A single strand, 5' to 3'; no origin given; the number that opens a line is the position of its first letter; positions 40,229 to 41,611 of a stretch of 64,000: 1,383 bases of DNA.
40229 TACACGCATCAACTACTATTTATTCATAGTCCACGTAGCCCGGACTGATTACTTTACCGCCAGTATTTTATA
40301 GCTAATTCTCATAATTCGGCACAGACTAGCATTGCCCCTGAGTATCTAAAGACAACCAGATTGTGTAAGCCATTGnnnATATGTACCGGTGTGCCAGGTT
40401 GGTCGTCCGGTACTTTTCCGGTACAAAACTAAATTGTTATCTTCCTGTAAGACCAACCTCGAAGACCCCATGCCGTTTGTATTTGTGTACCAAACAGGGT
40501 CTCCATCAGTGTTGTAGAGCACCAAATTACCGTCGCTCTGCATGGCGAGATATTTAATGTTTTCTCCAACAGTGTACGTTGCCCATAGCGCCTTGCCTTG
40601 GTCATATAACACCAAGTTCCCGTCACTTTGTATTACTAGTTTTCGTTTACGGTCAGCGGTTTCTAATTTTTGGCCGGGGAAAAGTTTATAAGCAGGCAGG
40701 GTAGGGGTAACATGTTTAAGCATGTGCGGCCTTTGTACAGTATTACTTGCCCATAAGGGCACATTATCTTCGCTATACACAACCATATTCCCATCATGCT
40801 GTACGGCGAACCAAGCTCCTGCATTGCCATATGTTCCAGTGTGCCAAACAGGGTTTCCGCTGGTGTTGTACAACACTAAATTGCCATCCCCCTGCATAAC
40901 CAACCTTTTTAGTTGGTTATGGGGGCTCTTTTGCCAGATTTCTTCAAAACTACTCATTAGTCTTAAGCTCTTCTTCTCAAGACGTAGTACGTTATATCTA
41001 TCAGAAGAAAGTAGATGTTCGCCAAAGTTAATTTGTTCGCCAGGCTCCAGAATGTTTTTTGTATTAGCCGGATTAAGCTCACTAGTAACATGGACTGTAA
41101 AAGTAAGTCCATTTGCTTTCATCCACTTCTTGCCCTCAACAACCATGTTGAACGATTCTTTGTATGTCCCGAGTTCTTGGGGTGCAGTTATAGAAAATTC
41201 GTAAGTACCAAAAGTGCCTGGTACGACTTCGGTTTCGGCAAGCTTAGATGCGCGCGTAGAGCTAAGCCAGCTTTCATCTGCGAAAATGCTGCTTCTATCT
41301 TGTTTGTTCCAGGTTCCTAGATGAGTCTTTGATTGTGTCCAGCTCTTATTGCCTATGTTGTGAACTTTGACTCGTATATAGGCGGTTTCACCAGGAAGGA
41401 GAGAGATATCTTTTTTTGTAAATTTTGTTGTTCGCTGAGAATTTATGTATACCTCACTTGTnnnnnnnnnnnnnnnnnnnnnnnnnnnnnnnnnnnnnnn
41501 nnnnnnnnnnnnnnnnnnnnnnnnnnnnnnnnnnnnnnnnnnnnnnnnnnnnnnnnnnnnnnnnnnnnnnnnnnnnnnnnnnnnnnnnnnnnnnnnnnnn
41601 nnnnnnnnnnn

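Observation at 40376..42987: Secreted protein with five intact GNA-type mannose-binding motifs embedded in the mannose/rhamnose glycan locus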

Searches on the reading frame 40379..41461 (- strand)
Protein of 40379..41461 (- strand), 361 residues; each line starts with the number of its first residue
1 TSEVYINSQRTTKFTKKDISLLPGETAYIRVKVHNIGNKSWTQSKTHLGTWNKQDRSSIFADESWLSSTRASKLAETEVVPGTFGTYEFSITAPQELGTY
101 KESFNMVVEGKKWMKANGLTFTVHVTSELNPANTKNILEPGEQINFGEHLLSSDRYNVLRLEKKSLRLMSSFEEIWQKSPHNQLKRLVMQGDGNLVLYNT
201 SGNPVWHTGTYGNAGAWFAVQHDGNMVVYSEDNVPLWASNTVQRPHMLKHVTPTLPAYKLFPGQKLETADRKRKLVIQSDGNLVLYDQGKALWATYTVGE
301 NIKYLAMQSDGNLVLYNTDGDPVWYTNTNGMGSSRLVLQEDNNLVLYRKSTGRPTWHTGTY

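Call 19: find_homologous_proteins(query=window:40379-41461:-, max_evalue=0.001)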
Query seq(361 aa) (361 aa): 2286 proteins with E <= 0.001 among 3387 candidates; the best 120 are listed.
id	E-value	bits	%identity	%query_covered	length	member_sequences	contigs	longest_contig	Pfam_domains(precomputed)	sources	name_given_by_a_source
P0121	2.3e-99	351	48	99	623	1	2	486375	PF16158.12,PF01453.31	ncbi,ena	ncbi:MAG: hypothetical protein AAB971_02020 [Patescibacteria group bacterium]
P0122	1.3e-95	339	47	100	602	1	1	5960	PF01453.31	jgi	jgi:hypothetical protein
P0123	6.1e-94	333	46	99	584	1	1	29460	PF16158.12,PF01453.31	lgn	-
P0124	1.5e-93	332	39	62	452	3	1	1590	PF24018.2,PF01453.31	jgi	-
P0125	3.3e-93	331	46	99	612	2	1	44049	PF16158.12,PF01453.31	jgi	jgi:hypothetical protein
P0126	5.6e-93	330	46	99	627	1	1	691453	PF01453.31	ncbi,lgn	-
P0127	1.7e-91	325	45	99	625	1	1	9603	PF16158.12,PF01453.31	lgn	-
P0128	2.7e-91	325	45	99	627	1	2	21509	PF16158.12,PF01453.31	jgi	jgi:hypothetical protein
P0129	1.1e-89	319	44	99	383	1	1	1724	PF16158.12,PF01453.31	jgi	-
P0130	2.0e-89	318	46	99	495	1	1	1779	PF01453.31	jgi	jgi:hypothetical protein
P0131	1.9e-88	315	46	92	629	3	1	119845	PF16158.12,PF01453.31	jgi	jgi:hypothetical protein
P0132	3.6e-88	314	43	100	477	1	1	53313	PF16158.12,PF01453.31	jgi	jgi:hypothetical protein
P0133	7.1e-88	313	39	65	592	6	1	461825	PF13360.14,PF01453.31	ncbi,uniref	ncbi:hypothetical protein [Microlunatus ginsengisoli]|uniref:Bulb-type lectin domain-containing prot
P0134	7.8e-88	313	43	99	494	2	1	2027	PF01453.31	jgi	jgi:hypothetical protein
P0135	1.6e-87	312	44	99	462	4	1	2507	PF16158.12,PF01453.31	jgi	jgi:hypothetical protein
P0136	8.8e-86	306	44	99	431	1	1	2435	PF16158.12,PF01453.31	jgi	-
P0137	5.3e-85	304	42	99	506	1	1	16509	PF16158.12,PF01453.31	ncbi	-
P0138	7.0e-85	303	40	58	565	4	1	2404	PF24018.2,PF01453.31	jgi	jgi:hypothetical protein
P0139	1.5e-84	302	43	99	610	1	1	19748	PF01453.31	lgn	-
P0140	2.4e-84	302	43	99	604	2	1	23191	PF16158.12,PF01453.31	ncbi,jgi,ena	-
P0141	6.1e-84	300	44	99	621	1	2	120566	PF16158.12,PF01453.31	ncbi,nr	ncbi:MAG TPA: NBR1-Ig-like domain-containing protein [Patescibacteria group bacterium]|nr:NBR1-Ig-li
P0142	1.2e-83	299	43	96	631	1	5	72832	PF01453.31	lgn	-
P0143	8.2e-83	297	42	100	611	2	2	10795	PF01453.31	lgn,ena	-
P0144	1.0e-80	290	40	64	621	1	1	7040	PF24018.2,PF01453.31,PF08924.18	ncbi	-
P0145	4.9e-80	287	36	64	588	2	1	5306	PF01453.31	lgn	-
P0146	6.9e-80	287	44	91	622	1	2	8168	PF01453.31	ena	-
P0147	1.3e-79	286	39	64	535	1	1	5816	PF01453.31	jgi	jgi:hypothetical protein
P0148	1.3e-79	286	42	99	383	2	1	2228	PF16158.12,PF01453.31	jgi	jgi:hypothetical protein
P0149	2.5e-79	285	44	100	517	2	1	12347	PF16158.12,PF01453.31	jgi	-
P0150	1.4e-78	283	40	99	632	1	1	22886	PF01453.31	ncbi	-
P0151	1.0e-77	280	43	99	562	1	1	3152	PF01453.31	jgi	jgi:hypothetical protein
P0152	8.9e-77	277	36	64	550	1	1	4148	PF01453.31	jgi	-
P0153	1.4e-76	276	38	64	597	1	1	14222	PF01453.31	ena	-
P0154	3.5e-76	275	41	99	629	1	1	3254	PF01453.31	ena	-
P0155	5.2e-75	271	38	100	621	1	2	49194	PF16158.12,PF01453.31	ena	-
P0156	8.9e-75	270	36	66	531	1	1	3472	PF12385.15,PF13529.14,PF01453.31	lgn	-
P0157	9.4e-75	270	40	94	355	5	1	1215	PF16158.12,PF01453.31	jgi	jgi:hypothetical protein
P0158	3.5e-74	268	46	79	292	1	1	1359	PF01453.31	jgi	jgi:hypothetical protein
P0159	1.5e-73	266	40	99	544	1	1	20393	PF16158.12,PF01453.31,PF00082.28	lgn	-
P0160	2.6e-73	265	38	65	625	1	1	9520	PF01453.31,PF08924.18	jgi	jgi:hypothetical protein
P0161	7.0e-73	264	44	91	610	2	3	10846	PF01453.31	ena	-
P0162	6.0e-72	261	38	71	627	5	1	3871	PF24018.2,PF01453.31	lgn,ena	-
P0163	7.0e-72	261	41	61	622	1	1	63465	PF01453.31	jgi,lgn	jgi:hypothetical protein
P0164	7.2e-72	261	36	61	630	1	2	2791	PF05257.23,PF01453.31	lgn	-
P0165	2.4e-71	259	34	68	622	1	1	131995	PF01453.31,PF14250.12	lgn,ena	-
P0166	5.6e-70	254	44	48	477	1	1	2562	PF14771.12,PF24018.2,PF01453.31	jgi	jgi:Domain of unknown function (DUF4476)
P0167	1.0e-69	254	37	67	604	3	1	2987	PF01453.31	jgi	jgi:hypothetical protein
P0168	5.5e-68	248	39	65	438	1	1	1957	PF01551.30,PF01453.31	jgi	jgi:Peptidase family M23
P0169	1.3e-67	247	39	99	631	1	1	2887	PF01453.31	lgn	-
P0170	8.2e-67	244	37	62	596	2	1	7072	PF13360.14,PF01453.31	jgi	jgi:hypothetical protein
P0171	1.7e-66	243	38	66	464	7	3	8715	PF01453.31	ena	-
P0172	9.6e-66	240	38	61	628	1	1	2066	PF01453.31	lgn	-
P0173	1.1e-65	240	40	94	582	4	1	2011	PF01453.31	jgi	jgi:hypothetical protein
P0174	3.6e-65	239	38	94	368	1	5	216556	PF01453.31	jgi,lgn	jgi:hypothetical protein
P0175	8.0e-65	237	38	61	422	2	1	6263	PF01453.31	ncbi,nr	ncbi:MAG: hypothetical protein ICV83_09845, partial [Cytophagales bacterium]|nr:hypothetical protein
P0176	1.0e-64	237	38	63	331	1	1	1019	PF01453.31,PF00753.34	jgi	jgi:outer membrane lipoprotein-sorting protein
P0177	1.1e-64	237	45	75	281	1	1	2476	PF01453.31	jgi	jgi:hypothetical protein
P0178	1.1e-64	237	46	58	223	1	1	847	PF01453.31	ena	-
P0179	1.4e-64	237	33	77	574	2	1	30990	PF05257.23,PF01833.31,PF01453.31,PF20144.6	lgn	-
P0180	2.5e-64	236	37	57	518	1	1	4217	PF01453.31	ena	-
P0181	5.0e-64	235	38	57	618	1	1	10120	PF03898.20,PF01453.31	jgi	jgi:hypothetical protein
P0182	6.7e-64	234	37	62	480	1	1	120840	PF01453.31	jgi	jgi:hypothetical protein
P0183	1.2e-63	234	39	59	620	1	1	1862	PF05257.23,PF03160.21,PF01453.31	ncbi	ncbi:MAG TPA: CHAP domain-containing protein, partial [Acidimicrobiales bacterium]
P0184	9.3e-63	231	39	62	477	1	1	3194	PF01453.31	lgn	-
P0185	2.0e-62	230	45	48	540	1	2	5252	PF27111.1,PF01453.31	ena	-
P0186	2.1e-62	229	35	68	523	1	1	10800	PF05257.23,PF01453.31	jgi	jgi:hypothetical protein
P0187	2.4e-62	229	37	60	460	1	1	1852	PF27542.1,PF01453.31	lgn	-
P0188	3.5e-62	229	40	64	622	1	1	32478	PF01453.31,PF08924.18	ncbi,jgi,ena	jgi:hypothetical protein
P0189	1.3e-61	227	51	62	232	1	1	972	PF01453.31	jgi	jgi:hypothetical protein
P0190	2.3e-61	226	36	64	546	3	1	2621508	PF13582.13,PF24797.2,PF13688.13,PF01453.31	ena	-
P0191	5.4e-61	225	37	64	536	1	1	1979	PF01453.31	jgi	jgi:hypothetical protein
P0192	5.4e-61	225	36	63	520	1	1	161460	PF00877.26,PF01453.31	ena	-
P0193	1.4e-60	223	37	63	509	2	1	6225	PF02557.23,PF01453.31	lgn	-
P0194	1.8e-60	223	34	59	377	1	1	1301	PF01453.31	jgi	-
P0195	3.5e-60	222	36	100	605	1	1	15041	PF01453.31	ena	-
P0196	8.6e-60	221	39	62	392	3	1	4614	PF01453.31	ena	-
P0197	1.2e-59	220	40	53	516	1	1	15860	PF05257.23,PF01453.31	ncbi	-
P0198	2.6e-59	219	33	64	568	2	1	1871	PF14771.12,PF14727.14,PF01453.31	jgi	jgi:hypothetical protein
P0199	3.3e-59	219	38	61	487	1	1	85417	PF01453.31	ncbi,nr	ncbi:MAG TPA: hypothetical protein VFX35_10765 [Solirubrobacterales bacterium]|nr:hypothetical prote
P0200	6.9e-59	218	38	47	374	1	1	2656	PF01453.31,PF04203.19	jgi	jgi:hypothetical protein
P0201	1.2e-58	217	36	56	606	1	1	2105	PF01453.31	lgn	-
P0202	2.1e-58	216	38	51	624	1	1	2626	PF05257.23,PF25059.2,PF01453.31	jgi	jgi:hypothetical protein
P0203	2.9e-58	216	38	64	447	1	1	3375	PF00877.26,PF01453.31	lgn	-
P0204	3.3e-58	216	36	63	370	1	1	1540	PF16158.12,PF01453.31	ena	-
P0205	4.2e-58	215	36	62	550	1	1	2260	PF18346.8,PF01453.31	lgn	-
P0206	4.3e-58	215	39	59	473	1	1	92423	PF00877.26,PF01453.31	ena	-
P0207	5.1e-58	215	35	62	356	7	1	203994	PF26297.1,PF02625.22,PF18938.7,PF02920.22,PF01453.31,PF18929.6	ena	-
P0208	6.9e-58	215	37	66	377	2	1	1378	PF18938.7,PF01453.31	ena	-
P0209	8.3e-58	214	38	63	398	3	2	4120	PF02237.24,PF01453.31,PF22783.2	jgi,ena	jgi:outer membrane protein assembly factor BamB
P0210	4.0e-57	212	47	68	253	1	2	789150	PF01453.31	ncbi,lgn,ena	-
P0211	5.2e-57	212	37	63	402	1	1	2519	PF01453.31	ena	-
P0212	7.0e-57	211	49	58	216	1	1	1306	PF01453.31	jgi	-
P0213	1.1e-56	211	35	65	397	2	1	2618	PF01453.31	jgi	jgi:hypothetical protein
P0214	1.3e-56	210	35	64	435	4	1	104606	PF13426.14,PF13360.14,PF01400.32,PF01453.31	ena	-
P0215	2.4e-56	210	36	59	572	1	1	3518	PF18346.8,PF01453.31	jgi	jgi:hypothetical protein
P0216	2.5e-56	210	40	48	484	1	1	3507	PF13360.14,PF01453.31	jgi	jgi:hypothetical protein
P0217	5.4e-56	208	34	67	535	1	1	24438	PF05257.23,PF01453.31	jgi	jgi:surface antigen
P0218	8.9e-56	208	36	89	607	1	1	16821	PF01453.31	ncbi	-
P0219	1.8e-55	207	45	48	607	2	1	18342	PF01453.31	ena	-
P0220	1.9e-55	207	41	50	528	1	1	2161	PF01453.31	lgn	-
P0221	2.2e-55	206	35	48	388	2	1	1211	PF01453.31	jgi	-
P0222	4.0e-55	206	43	48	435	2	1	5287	PF01453.31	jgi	jgi:hypothetical protein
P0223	4.8e-55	205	32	94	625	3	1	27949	PF16158.12,PF01453.31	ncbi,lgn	-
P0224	7.5e-55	205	37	60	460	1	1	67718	PF05257.23,PF01453.31,PF17862.8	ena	-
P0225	9.3e-55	204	35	58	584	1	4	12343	PF01453.31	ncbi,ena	-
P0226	1.3e-54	204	38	54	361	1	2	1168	PF01453.31,PF22783.2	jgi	-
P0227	2.0e-54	203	39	62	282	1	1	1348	PF01453.31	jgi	jgi:hypothetical protein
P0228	2.3e-54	203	36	65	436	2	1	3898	PF01453.31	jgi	jgi:hypothetical protein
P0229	1.3e-53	201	46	66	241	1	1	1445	PF01453.31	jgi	jgi:hypothetical protein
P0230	1.4e-53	200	38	66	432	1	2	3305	PF01551.30,PF01453.31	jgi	jgi:murein DD-endopeptidase MepM/ murein hydrolase activator NlpD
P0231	1.5e-53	200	37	67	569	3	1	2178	PF01453.31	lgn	-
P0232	2.4e-53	200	32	64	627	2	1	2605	PF01453.31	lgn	-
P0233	2.8e-53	199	36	62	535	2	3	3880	PF01453.31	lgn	-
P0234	3.1e-53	199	43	53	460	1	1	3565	PF12894.14,PF01453.31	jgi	jgi:hypothetical protein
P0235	3.3e-53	199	35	58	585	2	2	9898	PF01453.31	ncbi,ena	-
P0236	4.5e-53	199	33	55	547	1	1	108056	PF05257.23,PF01453.31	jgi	jgi:surface antigen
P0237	5.8e-53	198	41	48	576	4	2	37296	PF05257.23,PF01453.31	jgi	jgi:hypothetical protein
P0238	9.7e-53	198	38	61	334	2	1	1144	PF01453.31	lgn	-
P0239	1.1e-52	197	42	47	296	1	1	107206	PF01453.31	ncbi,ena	-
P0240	1.1e-52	197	39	65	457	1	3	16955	PF12894.14,PF01453.31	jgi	jgi:hypothetical protein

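Call 41: find_encoding_contigs(protein=P0121, flank=6000, max_places=2)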
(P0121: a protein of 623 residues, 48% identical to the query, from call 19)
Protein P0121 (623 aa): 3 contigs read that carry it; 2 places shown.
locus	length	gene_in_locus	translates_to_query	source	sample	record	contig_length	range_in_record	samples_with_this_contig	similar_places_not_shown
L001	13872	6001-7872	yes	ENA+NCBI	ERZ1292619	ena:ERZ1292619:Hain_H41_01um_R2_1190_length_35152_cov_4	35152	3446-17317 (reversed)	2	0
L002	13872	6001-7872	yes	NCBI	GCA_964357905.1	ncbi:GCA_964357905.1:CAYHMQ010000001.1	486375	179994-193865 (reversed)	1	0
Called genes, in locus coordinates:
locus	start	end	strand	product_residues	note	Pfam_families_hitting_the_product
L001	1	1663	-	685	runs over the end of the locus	-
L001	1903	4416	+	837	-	PF13588:HSDR_N_2, PF02384:N6_Mtase, PF01170:UPF0020 (weak), PF07669:Eco57I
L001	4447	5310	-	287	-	PF12760:Zn_ribbon_IS1595, PF12762:DDE_Tnp_IS1595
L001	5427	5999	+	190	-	PF10648:Gmad2 (weak)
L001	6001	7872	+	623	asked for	PF16158:N_BRCA1_IG (weak), PF01453:B_lectin (weak)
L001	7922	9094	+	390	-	PF20706:GT4-conflict, PF00534:Glycos_transf_1, PF13692:Glyco_trans_1_4, PF13524:Glyco_trans_1_2 (weak)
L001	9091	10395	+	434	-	PF20706:GT4-conflict (faint), PF00534:Glycos_transf_1, PF13692:Glyco_trans_1_4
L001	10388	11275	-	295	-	PF05050:Methyltransf_21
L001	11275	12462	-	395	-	PF00005:ABC_tran, PF13304:AAA_21 (faint), PF14524:Wzt_C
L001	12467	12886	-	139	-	-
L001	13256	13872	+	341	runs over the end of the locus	PF01370:Epimerase, PF04321:RmlD_sub_bind, PF13460:NAD_binding_10 (weak), PF16363:GDP_Man_Dehyd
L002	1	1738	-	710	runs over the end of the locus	-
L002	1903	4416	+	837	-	PF13588:HSDR_N_2, PF02384:N6_Mtase, PF01170:UPF0020 (weak), PF07669:Eco57I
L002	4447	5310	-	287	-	PF12760:Zn_ribbon_IS1595, PF12762:DDE_Tnp_IS1595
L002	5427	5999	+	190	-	PF10648:Gmad2 (weak)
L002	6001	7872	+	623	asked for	PF16158:N_BRCA1_IG (weak), PF01453:B_lectin (weak)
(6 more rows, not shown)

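Call 42: find_encoding_contigs(protein=P0126, flank=6000, max_places=2)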
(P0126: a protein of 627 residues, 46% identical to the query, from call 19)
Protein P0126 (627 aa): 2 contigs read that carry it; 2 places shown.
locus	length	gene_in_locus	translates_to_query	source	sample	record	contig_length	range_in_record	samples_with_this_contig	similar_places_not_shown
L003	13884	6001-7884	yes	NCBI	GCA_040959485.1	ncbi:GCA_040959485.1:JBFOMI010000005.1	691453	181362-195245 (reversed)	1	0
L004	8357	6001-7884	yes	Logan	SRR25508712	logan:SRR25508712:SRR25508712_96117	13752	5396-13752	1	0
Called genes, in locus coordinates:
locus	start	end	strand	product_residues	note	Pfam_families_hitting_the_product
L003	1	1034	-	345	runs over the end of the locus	PF00535:Glycos_transf_2, PF10111:Glyco_tranf_2_2 (weak), PF13641:Glyco_tranf_2_3 (weak)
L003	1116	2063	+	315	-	PF00535:Glycos_transf_2, PF10111:Glyco_tranf_2_2 (weak)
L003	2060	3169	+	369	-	PF13439:Glyco_transf_4, PF13579:Glyco_trans_4_4, PF20706:GT4-conflict, PF00534:Glycos_transf_1, PF13692:Glyco_trans_1_4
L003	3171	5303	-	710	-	-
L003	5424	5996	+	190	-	PF10648:Gmad2 (faint)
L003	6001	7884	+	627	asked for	PF01453:B_lectin (faint)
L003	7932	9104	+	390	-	PF20706:GT4-conflict, PF00534:Glycos_transf_1, PF13692:Glyco_trans_1_4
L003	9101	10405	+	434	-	PF20706:GT4-conflict, PF00534:Glycos_transf_1, PF13692:Glyco_trans_1_4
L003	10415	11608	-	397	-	PF00005:ABC_tran, PF13304:AAA_21 (faint), PF14524:Wzt_C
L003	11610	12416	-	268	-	PF01061:ABC2_membrane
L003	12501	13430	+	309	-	PF01370:Epimerase, PF04321:RmlD_sub_bind, PF13460:NAD_binding_10 (weak), PF16363:GDP_Man_Dehyd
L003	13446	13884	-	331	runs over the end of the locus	PF01370:Epimerase, PF04321:RmlD_sub_bind, PF16363:GDP_Man_Dehyd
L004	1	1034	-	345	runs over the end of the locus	PF00535:Glycos_transf_2, PF10111:Glyco_tranf_2_2 (weak), PF13641:Glyco_tranf_2_3 (weak)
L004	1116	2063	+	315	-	PF00535:Glycos_transf_2, PF10111:Glyco_tranf_2_2 (weak)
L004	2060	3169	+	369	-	PF13439:Glyco_transf_4, PF13579:Glyco_trans_4_4, PF20706:GT4-conflict, PF00534:Glycos_transf_1, PF13692:Glyco_trans_1_4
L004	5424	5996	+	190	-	PF10648:Gmad2 (faint)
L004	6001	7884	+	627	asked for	PF01453:B_lectin (faint)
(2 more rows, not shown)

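Call 44: search_protein_families(library=pfam, proteins=[P0124, P0144, P0121], max_evalue=0.01)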
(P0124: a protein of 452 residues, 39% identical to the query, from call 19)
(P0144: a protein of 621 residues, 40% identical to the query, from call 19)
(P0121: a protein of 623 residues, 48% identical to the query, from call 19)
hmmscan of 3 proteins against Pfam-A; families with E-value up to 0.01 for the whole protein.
P0124 (452 aa): 9 families
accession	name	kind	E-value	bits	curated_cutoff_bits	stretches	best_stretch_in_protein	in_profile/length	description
PF01453.30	B_lectin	-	2.8e-32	111.8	32.4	3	354-410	16-75/105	D-mannose binding lectin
PF24018.1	DUF7331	-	4.4e-12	46.8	27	0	421-437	29-45/59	Family of unknown function (DUF7331)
PF13570.13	Beta-prop_ACSF4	-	2.9e-05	24.1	133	0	228-380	152-299/329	Beta-alanine-activating enzyme, beta-propeller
PF12481.13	DUF3700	-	0.00063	19.7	27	0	269-312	129-173/228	Aluminium induced protein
PF01321.24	Creatinase_N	-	0.0015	19.5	22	0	284-318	25-59/128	Creatinase/Prolidase N-terminal domain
PF08955.15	BofC_C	-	0.0027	18.2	21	0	49-69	8-28/74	BofC C-terminal domain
PF18832.6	LPD18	-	0.0056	17.2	26.8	0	276-313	27-64/86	Large polyvalent protein-associated domain 18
PF06905.18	FAIM1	-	0.0058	16.8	22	0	379-444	87-150/172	Fas apoptotic inhibitory molecule (FAIM1)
PF13351.11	DUF4099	-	0.006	17.2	22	0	103-123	48-68/82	Protein of unknown function (DUF4099)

P0144 (621 aa): 7 families
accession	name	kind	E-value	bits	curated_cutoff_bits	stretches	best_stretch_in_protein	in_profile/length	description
PF08924.17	Rv2525c_GlyHyd-like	-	4.4e-26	92.7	27.2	1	58-223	3-196/198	Rv2525c-like, glycoside hydrolase-like domain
PF01453.30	B_lectin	-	1.5e-17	64.4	32.4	2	534-586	18-75/105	D-mannose binding lectin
PF24018.1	DUF7331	-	4.3e-06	27.6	27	0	596-613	28-45/59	Family of unknown function (DUF7331)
PF01321.24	Creatinase_N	-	0.00034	21.6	22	0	543-578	17-52/128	Creatinase/Prolidase N-terminal domain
PF08955.15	BofC_C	-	0.0028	18.2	21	0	595-610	12-27/74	BofC C-terminal domain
PF13351.11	DUF4099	-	0.003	18.2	22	0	402-430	44-72/82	Protein of unknown function (DUF4099)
PF12481.13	DUF3700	-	0.0043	17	27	0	535-609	97-172/228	Aluminium induced protein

P0121 (623 aa): 2 families
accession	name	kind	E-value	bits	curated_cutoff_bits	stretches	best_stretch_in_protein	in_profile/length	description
PF01453.30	B_lectin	-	4.9e-16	59.6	32.4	2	445-501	17-77/105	D-mannose binding lectin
PF16158.11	N_BRCA1_IG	-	1.8e-06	28.9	28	1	277-365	7-92/108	Ig-like domain from next to BRCA1 gene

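Call 58: search_protein_families(library=pfam, proteins=[L003:5424-5996:+, L003:3171-5303:-], max_evalue=0.01)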
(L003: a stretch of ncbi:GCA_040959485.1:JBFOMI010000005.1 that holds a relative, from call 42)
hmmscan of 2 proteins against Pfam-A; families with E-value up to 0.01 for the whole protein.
L003:5424-5996:+ (190 aa): 1 family
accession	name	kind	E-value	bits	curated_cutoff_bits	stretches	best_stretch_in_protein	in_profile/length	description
PF10648.15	Gmad2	-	3.9e-05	24.3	25.7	1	100-177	1-86/86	Immunoglobulin-like domain of bacterial spore germination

L003:3171-5303:- (710 aa): 0 families

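Call 78: predict_structure(alignment_id=A5)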
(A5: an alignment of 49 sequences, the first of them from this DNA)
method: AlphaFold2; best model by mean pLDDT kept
length: 361 residues; sequences in the alignment: 49
mean_pLDDT: 96.2   pTM: 0.89
mean pLDDT of the five models: 96.2, 95.9, 95.7, 95.1, 95.0
residues with pLDDT >= 90: 345; 70-90: 15; 50-70: 1; < 50: 0
segments of 3 or more residues with pLDDT < 50: none
pLDDT, mean of each block of 10 residues (from residue 1): 97 95 98 96 96 93 96 98 98 98 95 85 97 93 97 96 97 94 96 98 98 98 97 98 95 94 96 97 98 98 97 97 98 97 97 97 88
secondary structure, 60 per line:
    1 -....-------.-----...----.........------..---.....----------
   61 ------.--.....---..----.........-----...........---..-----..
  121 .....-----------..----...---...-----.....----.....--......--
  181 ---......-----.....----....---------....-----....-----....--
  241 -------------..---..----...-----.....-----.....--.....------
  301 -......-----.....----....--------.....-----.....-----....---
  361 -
elements in order: E2-5 E19-21 E26-34 E46-50 E70-74 E84-92 E98-108 E119-125 E143-145 E149-151 E157-161 E166-170 E173-178 E184-189 E195-199 E204-207 E217-220 E226-229 E235-238 E265-267 E273-277 E283-287 E290-294 E302-307 E313-317 E322-325 E334-338 E344-348 E354-357
